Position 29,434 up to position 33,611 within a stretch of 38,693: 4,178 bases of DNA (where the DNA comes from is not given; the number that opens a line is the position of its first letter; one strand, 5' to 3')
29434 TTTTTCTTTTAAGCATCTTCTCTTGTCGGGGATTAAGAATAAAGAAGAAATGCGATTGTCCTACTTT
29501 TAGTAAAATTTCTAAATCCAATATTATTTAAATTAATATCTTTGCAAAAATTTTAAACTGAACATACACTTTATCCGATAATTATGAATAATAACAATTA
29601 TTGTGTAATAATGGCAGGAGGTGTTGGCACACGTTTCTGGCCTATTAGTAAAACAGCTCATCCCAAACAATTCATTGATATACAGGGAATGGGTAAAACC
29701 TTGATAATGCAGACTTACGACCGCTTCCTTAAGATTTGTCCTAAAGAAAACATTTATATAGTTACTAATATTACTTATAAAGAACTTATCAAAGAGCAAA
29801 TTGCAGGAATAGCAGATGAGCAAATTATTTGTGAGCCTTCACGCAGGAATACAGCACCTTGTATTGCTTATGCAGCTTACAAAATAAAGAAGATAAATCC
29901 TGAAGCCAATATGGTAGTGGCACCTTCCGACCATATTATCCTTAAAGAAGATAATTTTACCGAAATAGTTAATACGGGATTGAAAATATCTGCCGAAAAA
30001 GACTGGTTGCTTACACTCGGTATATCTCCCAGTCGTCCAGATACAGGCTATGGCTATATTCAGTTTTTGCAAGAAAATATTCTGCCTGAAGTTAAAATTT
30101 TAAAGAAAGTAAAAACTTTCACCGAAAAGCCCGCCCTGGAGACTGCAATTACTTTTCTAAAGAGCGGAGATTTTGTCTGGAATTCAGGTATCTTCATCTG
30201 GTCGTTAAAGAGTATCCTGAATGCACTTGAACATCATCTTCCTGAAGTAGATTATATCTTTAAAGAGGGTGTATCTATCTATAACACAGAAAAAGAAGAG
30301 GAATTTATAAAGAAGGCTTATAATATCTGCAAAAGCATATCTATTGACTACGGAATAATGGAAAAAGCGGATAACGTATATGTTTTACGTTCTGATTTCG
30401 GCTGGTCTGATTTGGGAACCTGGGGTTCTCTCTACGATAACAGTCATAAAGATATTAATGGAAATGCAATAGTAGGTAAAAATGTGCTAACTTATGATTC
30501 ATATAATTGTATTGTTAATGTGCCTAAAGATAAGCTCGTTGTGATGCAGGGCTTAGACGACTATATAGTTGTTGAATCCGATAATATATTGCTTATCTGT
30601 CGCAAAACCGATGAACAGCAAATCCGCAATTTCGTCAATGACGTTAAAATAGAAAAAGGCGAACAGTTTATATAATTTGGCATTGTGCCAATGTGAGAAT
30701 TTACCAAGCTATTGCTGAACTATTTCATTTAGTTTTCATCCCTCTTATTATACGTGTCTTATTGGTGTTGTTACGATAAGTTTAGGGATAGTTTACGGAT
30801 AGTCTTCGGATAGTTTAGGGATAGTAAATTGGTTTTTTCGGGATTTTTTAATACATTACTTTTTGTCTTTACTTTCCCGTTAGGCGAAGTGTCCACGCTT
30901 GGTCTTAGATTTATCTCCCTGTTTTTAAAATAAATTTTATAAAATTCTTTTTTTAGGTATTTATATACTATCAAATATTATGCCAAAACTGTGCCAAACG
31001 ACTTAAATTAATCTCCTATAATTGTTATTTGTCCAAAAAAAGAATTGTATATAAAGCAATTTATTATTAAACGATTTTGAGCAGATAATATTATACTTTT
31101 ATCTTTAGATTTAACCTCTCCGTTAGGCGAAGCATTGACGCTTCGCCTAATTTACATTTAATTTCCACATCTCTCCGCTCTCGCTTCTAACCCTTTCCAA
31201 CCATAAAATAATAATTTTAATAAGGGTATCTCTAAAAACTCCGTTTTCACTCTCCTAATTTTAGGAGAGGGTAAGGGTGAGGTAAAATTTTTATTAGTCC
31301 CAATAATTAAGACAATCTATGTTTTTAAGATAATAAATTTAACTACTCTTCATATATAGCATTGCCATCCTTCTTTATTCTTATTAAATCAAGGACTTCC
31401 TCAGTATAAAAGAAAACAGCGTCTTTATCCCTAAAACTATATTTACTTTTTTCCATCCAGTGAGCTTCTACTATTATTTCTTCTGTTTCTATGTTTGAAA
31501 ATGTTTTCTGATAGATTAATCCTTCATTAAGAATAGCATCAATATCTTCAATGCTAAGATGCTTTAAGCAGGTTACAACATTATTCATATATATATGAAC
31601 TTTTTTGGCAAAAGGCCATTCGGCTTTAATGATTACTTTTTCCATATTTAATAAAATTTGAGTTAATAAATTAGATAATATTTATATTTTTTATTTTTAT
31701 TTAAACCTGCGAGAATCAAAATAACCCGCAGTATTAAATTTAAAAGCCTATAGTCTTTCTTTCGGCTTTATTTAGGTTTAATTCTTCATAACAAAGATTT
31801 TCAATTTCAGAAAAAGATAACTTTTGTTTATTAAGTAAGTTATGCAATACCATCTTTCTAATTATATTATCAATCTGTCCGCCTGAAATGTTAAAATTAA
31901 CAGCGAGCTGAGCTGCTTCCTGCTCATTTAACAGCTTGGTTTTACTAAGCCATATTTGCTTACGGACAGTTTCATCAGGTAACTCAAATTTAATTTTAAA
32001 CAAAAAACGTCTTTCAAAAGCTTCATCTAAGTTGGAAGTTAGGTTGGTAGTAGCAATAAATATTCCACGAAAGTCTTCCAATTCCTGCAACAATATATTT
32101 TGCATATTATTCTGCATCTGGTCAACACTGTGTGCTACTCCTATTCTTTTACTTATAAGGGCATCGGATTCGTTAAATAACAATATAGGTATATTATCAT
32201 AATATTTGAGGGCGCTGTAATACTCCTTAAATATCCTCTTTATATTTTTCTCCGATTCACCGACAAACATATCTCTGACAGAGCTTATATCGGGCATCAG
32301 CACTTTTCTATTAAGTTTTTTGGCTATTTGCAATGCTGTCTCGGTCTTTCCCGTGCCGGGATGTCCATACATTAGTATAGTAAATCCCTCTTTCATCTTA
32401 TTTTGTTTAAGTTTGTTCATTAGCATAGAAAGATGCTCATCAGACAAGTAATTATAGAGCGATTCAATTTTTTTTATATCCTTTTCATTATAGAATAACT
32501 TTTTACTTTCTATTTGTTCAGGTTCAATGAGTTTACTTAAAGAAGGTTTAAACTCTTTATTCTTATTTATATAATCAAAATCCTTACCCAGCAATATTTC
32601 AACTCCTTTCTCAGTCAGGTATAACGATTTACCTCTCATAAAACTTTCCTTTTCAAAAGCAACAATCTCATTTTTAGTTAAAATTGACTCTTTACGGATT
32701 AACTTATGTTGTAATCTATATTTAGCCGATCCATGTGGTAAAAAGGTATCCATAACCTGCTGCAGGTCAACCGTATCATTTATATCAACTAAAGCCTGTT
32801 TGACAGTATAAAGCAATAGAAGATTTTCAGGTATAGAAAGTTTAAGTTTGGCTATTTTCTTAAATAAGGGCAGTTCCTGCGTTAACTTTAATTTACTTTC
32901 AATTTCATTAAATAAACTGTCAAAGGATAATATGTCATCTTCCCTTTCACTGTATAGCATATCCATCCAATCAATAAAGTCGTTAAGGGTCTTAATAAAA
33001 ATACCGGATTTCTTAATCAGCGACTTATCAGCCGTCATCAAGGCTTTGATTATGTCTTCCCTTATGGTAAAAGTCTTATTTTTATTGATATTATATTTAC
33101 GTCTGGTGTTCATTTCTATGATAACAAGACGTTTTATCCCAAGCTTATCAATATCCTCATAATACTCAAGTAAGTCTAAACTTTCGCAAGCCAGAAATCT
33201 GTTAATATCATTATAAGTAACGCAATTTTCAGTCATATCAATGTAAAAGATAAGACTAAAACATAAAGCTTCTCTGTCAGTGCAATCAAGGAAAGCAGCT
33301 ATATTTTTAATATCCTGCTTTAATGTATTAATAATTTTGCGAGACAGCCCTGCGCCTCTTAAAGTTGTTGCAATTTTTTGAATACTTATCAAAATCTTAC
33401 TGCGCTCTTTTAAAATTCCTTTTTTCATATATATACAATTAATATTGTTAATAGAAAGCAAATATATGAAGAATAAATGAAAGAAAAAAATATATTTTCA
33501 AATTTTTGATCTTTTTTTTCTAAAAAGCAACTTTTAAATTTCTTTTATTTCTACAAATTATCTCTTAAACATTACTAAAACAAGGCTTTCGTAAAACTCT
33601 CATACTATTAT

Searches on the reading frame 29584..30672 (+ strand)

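Call 24: search_protein_families(library=pfam, proteins=[window:29584-30672:+], max_evalue=0.001)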
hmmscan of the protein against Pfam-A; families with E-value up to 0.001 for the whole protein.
window:29584-30672:+ (363 aa): 3 families
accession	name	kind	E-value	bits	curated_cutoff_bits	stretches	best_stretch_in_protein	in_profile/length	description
PF00483.29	NTP_transferase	-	8.8e-41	140.5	21.2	1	8-290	3-242/245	Nucleotidyl transferase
PF22640.1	ManC_GMP_beta-helix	-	1e-07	32.2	27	1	300-352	2-53/55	MannoseP isomerase/GMP-like beta-helix domain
PF12804.13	NTP_transf_3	-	7.2e-06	26.7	27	1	7-127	1-106/160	MobA-like NTP transferase domain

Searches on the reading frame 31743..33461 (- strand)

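Call 24: search_protein_families(library=pfam, proteins=[window:31743-33461:-], max_evalue=0.001)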
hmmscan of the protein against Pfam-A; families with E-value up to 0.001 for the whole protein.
window:31743-33461:- (573 aa): 3 families
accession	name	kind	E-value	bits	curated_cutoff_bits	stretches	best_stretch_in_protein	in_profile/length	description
PF00004.35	AAA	-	5.1e-24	85.6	21.2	1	362-493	1-130/131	ATPase family associated with various cellular activities (AAA)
PF06068.19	TIP49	-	6.9e-05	22.6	23.8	1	346-405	38-95/347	TIP49 P-loop domain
PF07728.20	AAA_5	-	7.7e-05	23.2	22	1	362-465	2-94/139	AAA domain (dynein-related subfamily)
